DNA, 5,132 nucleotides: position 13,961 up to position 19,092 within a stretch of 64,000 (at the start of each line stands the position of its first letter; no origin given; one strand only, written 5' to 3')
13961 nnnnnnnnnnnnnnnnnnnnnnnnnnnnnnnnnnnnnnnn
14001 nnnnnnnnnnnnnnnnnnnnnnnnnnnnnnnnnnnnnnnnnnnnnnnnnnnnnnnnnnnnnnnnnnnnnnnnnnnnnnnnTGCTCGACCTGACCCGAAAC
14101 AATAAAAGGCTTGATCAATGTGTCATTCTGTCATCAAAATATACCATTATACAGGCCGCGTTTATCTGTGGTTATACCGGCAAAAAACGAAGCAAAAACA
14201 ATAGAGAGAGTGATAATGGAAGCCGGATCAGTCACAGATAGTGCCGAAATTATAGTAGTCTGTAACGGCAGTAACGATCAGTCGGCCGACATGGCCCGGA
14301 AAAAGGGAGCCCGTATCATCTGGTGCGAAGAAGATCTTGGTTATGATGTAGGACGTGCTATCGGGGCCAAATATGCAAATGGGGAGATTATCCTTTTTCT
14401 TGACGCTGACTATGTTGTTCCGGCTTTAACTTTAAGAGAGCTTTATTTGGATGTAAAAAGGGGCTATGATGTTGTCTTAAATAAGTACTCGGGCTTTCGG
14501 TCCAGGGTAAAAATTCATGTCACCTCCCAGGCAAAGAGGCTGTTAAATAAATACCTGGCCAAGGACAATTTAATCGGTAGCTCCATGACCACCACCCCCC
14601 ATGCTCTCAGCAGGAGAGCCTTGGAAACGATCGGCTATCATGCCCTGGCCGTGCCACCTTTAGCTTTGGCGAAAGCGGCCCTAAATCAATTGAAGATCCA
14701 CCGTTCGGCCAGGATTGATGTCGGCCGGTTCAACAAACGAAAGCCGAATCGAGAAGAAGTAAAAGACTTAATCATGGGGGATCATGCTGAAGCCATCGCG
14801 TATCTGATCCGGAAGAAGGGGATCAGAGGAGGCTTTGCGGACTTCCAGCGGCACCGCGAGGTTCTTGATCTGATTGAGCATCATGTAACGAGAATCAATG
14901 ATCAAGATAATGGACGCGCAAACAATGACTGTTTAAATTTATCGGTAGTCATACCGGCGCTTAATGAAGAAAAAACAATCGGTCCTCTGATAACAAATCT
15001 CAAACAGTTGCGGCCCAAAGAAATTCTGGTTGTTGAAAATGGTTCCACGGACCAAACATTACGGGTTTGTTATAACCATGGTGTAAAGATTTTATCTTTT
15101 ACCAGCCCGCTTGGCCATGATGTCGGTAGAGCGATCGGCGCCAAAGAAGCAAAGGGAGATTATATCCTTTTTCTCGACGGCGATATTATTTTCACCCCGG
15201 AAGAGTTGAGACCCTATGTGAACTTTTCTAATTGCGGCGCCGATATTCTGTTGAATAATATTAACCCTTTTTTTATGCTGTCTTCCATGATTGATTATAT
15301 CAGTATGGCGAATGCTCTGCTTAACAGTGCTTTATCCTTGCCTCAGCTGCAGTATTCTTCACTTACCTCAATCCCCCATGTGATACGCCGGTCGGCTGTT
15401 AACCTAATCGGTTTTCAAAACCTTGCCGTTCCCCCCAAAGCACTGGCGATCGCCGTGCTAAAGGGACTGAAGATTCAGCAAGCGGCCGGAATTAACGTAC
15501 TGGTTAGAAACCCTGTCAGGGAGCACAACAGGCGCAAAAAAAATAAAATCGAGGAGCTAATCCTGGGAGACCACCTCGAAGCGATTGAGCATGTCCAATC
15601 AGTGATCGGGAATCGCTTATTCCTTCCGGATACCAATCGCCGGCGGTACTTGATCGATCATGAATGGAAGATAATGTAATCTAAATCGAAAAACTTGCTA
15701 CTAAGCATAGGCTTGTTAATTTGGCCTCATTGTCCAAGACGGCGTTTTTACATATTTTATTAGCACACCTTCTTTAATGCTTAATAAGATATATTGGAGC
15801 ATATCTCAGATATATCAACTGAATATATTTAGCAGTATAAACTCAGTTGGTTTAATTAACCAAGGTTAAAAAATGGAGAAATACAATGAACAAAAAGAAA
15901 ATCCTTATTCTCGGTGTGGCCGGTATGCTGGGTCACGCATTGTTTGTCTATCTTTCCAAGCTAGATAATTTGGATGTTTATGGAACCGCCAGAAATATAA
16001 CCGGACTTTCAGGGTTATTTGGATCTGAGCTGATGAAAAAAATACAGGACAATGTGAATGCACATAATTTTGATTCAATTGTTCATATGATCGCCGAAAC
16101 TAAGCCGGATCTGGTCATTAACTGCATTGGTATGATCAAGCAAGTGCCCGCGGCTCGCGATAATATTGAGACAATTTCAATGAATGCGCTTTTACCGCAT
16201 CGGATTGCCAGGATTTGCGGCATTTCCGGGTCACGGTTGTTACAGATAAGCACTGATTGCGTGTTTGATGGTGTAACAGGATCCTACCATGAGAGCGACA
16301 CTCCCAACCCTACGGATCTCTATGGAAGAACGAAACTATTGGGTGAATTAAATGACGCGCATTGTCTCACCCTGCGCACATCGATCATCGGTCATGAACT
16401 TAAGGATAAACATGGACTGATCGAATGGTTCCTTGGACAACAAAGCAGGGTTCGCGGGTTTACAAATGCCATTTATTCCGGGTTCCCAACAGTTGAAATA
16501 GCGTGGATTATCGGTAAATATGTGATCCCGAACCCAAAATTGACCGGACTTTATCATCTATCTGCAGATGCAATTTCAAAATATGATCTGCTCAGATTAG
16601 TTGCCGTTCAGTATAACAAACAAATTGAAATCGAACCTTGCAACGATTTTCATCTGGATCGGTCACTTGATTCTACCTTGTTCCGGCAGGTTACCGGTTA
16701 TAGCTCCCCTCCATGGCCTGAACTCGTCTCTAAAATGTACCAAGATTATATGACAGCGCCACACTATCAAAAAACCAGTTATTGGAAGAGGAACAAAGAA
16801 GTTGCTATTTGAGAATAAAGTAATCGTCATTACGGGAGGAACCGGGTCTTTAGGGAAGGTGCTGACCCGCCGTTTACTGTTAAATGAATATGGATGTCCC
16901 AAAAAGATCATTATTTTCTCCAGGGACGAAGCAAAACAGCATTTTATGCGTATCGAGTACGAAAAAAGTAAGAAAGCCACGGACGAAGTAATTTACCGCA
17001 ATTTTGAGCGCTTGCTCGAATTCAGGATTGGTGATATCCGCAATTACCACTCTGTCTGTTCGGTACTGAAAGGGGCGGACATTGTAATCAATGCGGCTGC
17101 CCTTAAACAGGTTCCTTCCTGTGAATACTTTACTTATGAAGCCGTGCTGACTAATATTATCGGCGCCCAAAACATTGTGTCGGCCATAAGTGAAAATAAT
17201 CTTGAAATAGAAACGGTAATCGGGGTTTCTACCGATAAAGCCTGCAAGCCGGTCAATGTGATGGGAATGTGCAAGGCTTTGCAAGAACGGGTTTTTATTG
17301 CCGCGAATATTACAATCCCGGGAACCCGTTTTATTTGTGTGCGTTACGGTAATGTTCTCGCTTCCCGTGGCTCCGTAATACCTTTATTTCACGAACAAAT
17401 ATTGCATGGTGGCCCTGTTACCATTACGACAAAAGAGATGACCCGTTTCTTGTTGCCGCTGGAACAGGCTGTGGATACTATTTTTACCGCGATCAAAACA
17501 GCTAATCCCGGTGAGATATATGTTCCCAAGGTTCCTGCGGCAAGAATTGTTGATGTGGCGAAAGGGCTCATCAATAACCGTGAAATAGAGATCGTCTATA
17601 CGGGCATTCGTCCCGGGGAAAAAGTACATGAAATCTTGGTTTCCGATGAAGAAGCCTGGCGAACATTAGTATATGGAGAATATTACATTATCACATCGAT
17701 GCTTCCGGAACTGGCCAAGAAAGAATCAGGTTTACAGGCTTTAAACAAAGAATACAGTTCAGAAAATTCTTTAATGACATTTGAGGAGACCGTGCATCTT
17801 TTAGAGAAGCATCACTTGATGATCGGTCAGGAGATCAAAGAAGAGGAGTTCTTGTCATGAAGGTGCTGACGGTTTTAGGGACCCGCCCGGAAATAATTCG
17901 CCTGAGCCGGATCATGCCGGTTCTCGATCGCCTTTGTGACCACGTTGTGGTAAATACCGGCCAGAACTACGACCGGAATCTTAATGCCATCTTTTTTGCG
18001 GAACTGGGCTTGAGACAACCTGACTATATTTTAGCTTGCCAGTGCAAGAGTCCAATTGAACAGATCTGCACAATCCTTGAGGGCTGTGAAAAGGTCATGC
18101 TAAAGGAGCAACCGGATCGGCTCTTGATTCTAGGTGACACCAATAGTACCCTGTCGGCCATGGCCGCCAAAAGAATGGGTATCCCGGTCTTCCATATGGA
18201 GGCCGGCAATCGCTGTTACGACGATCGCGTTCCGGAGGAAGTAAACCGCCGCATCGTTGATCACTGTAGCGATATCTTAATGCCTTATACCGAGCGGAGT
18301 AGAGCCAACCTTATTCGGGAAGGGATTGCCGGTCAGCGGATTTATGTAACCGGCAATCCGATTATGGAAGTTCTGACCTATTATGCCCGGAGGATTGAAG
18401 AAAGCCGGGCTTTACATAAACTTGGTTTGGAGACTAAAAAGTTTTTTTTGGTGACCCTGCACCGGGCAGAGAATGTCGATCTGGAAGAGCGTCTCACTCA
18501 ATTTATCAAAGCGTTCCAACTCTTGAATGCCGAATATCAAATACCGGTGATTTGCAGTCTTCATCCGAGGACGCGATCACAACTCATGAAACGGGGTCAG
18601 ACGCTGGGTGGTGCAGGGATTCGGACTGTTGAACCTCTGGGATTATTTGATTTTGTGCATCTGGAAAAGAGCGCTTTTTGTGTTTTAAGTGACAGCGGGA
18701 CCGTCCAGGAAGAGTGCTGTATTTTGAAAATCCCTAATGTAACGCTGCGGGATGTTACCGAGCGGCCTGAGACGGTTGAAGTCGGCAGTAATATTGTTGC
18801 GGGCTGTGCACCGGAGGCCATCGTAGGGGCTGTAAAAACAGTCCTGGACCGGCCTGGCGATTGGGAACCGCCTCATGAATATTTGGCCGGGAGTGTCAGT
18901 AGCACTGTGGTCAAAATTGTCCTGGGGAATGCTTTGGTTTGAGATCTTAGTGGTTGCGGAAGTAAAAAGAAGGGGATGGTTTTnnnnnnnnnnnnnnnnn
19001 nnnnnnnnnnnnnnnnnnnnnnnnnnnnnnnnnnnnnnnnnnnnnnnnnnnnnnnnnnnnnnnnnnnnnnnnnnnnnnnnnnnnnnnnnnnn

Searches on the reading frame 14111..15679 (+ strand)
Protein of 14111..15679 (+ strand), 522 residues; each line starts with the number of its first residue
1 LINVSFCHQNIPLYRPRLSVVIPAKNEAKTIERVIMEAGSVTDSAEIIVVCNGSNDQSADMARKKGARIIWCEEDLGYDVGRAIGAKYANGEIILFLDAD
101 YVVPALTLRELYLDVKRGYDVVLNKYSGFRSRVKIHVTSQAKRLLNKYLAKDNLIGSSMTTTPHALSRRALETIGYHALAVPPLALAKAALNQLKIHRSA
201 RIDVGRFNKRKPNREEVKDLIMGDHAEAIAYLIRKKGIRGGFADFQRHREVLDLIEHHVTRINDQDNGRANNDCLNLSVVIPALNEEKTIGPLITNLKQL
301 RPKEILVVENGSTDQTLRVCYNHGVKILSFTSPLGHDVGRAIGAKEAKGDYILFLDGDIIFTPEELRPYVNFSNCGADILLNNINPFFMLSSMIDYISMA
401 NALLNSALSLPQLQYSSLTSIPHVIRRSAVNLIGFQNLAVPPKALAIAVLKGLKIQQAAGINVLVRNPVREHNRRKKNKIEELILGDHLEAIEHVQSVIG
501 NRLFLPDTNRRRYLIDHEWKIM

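Call 47: search_protein_families(library=pfam, proteins=[window:14111-15679:+], max_evalue=0.00001)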
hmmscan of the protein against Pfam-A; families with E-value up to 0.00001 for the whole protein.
window:14111-15679:+ (522 aa): 4 families
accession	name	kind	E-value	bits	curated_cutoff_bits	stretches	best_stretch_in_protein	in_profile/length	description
PF00535.33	Glycos_transf_2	-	8.2e-44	149.9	23.3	2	278-374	1-104/168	Glycosyl transferase family 2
PF13641.12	Glyco_tranf_2_3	-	4.8e-15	56.6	27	2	16-110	1-106/230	Glycosyltransferase like family 2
PF10111.15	Glyco_tranf_2_2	-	7.5e-13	49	27.3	1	278-404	1-134/276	Glycosyltransferase like family 2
PF13704.12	Glyco_tranf_2_4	-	1.9e-09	38.4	27.5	0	25-100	1-81/98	Glycosyl transferase family 2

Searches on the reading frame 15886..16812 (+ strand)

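Call 47: search_protein_families(library=pfam, proteins=[window:15886-16812:+], max_evalue=0.00001)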
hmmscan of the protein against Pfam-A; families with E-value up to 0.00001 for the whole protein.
window:15886-16812:+ (308 aa): 3 families
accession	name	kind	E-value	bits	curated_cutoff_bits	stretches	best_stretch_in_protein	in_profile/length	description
PF04321.23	RmlD_sub_bind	-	2.1e-28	99.7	27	1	5-287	2-284/287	RmlD substrate binding domain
PF01370.27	Epimerase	-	1.5e-15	57.8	20.9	1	6-154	1-150/240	NAD dependent epimerase/dehydratase family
PF16363.11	GDP_Man_Dehyd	-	8.6e-06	25.9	27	0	7-154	1-161/332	GDP-mannose 4,6 dehydratase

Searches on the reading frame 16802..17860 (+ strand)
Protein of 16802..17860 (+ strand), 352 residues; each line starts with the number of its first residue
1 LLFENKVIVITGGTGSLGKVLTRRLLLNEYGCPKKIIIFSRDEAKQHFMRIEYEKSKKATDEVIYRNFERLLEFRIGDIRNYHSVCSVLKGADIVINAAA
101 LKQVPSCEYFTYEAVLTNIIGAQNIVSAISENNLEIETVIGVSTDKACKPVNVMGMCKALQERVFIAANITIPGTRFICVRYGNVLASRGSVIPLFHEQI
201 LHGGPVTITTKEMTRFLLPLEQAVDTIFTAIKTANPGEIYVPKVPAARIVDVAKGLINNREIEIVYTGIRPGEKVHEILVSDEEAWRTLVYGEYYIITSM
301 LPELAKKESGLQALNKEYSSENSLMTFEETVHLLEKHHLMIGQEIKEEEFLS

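Call 48: search_protein_families(library=pfam, proteins=[window:16802-17860:+], max_evalue=0.00001)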
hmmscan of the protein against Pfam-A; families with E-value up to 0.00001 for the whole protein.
window:16802-17860:+ (352 aa): 5 families
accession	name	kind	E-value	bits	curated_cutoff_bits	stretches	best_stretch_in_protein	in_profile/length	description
PF02719.21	Polysacc_synt_2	-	3.4e-87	292.8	20.2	1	8-297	1-291/293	Polysaccharide biosynthesis protein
PF01370.27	Epimerase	-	4.3e-17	62.8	20.9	1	8-240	1-237/240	NAD dependent epimerase/dehydratase family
PF01073.25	3Beta_HSD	-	3.2e-08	33.4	22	1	9-147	1-119/280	3-beta hydroxysteroid dehydrogenase/isomerase family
PF16363.11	GDP_Man_Dehyd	-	8.7e-08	32.4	27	1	10-145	2-130/332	GDP-mannose 4,6 dehydratase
PF07993.18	NAD_binding_4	-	1e-07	31.8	20.1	1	10-150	1-142/258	Male sterility protein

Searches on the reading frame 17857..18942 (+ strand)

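Call 48: search_protein_families(library=pfam, proteins=[window:17857-18942:+], max_evalue=0.00001)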
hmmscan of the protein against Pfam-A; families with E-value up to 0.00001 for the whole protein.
window:17857-18942:+ (361 aa): 1 family
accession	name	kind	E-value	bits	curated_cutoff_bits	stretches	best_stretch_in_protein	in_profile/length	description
PF02350.25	Epimerase_2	-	6.8e-95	318.3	30.6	1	28-355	10-346/347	UDP-N-acetylglucosamine 2-epimerase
